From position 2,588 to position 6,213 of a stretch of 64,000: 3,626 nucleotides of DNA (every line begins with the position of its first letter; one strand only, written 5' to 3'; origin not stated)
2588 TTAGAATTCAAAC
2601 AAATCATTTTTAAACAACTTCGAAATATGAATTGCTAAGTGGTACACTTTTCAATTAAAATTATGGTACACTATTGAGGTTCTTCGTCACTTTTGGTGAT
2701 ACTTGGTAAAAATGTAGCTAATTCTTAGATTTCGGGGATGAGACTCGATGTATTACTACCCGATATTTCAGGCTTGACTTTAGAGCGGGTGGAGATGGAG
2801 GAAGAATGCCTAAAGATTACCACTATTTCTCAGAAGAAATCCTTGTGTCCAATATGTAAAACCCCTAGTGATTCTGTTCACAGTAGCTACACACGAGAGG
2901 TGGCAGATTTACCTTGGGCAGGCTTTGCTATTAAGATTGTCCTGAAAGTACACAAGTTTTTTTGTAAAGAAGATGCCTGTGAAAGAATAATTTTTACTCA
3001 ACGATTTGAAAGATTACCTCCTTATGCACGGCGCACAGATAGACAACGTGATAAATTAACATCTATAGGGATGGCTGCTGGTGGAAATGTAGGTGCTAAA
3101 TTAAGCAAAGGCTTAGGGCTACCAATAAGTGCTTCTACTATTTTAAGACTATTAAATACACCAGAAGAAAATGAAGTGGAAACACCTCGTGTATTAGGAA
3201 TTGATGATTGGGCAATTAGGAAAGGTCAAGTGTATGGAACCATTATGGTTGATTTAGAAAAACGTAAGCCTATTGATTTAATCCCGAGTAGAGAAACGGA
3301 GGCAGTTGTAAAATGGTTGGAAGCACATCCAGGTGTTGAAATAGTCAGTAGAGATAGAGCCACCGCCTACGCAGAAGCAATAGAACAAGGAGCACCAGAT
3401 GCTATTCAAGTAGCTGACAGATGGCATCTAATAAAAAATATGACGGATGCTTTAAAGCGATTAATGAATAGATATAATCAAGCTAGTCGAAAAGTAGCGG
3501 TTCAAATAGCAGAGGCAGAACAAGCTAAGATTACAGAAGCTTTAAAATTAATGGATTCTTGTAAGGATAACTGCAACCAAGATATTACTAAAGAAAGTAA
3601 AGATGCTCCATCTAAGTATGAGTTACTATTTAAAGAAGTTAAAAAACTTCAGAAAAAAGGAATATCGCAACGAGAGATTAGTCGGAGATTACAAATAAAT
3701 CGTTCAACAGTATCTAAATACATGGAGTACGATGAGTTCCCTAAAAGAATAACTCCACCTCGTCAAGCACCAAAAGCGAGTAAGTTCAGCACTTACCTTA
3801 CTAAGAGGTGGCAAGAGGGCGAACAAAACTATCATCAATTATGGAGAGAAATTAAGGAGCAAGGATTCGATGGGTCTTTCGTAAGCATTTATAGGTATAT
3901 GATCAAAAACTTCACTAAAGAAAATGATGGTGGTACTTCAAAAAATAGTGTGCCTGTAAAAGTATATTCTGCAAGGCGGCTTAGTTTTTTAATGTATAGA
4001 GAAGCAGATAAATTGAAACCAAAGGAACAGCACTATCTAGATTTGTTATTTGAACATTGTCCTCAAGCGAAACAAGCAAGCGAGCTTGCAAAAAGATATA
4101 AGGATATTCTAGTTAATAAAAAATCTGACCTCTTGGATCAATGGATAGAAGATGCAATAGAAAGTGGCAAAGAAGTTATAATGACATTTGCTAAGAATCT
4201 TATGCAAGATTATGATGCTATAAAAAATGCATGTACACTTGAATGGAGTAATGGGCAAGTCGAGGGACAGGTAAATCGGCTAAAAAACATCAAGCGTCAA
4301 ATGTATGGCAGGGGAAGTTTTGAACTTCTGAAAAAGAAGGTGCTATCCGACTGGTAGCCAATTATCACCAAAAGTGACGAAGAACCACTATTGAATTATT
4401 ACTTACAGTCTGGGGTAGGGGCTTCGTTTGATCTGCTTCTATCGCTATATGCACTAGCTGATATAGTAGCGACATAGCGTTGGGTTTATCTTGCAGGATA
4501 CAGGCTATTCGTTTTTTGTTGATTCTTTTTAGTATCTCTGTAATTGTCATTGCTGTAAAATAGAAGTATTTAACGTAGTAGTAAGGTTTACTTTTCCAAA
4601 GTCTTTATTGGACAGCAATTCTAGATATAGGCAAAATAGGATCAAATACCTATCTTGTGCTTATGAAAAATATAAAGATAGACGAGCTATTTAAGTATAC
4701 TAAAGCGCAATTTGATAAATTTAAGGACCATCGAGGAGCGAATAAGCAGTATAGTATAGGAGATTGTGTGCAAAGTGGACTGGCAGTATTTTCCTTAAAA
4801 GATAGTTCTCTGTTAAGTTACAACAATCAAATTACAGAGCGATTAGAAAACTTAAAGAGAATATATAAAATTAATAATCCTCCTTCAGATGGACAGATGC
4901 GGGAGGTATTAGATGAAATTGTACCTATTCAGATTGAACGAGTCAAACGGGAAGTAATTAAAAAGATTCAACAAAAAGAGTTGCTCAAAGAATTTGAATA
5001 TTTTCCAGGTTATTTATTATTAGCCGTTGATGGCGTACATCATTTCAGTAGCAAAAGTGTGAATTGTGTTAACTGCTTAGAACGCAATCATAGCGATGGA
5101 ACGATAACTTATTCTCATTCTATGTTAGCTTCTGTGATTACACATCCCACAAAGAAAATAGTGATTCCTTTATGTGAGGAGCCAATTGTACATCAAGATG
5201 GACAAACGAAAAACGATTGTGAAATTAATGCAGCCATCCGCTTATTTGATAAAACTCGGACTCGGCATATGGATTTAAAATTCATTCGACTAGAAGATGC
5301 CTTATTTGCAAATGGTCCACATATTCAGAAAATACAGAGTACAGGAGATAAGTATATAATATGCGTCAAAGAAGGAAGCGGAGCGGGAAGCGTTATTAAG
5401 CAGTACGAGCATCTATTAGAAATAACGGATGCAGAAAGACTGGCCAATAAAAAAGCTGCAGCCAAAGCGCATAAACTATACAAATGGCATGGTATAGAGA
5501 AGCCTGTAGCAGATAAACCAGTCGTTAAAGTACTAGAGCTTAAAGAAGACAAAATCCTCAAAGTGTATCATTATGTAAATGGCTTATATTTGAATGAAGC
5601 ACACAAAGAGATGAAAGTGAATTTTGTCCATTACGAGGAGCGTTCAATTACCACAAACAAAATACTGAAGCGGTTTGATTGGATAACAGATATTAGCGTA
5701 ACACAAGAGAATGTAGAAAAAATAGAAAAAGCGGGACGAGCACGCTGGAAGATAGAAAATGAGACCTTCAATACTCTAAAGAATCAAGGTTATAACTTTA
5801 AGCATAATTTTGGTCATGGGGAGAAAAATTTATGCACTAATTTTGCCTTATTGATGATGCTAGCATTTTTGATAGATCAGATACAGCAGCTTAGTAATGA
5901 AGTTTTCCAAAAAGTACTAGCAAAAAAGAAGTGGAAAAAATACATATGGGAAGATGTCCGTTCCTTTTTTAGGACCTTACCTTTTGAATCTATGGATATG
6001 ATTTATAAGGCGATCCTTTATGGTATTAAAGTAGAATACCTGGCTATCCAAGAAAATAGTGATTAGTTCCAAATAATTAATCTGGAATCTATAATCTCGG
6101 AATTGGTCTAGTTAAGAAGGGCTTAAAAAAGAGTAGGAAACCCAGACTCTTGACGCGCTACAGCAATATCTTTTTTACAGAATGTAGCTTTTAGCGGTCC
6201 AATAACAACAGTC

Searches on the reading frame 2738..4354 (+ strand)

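Call 93: search_protein_families(library=pfam, proteins=[window:2738-4354:+], max_evalue=0.001)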
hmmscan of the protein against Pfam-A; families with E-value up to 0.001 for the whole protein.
window:2738-4354:+ (539 aa): 2 families
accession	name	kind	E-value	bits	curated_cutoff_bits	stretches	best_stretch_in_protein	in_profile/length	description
PF01610.23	DDE_Tnp_ISL3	-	3.9e-33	115.7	23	2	153-338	1-159/240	Transposase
PF14690.11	Zn_ribbon_ISL3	-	3.5e-09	37.4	25.5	1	36-78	4-46/47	zinc-finger of transposase IS204/IS1001/IS1096/IS1165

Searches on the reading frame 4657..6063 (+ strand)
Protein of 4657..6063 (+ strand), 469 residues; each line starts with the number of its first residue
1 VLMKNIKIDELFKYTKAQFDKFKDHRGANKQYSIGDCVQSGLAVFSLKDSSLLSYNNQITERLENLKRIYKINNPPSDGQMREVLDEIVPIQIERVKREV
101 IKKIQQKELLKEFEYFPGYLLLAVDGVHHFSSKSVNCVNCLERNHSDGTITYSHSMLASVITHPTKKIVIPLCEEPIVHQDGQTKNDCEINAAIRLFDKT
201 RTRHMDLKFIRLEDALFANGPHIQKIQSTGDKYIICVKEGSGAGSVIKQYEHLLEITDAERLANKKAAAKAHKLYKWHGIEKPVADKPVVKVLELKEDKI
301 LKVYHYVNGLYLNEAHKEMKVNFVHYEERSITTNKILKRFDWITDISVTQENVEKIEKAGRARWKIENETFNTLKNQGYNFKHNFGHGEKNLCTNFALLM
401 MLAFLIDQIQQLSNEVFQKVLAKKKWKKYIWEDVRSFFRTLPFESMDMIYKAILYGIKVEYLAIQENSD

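Call 93: search_protein_families(library=pfam, proteins=[window:4657-6063:+], max_evalue=0.001)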
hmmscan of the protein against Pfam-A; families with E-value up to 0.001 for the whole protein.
window:4657-6063:+ (469 aa): 1 family
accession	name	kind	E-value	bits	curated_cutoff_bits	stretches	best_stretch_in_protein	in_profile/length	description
PF01609.27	DDE_Tnp_1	-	0.00015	22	23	1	176-401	48-196/200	Transposase DDE domain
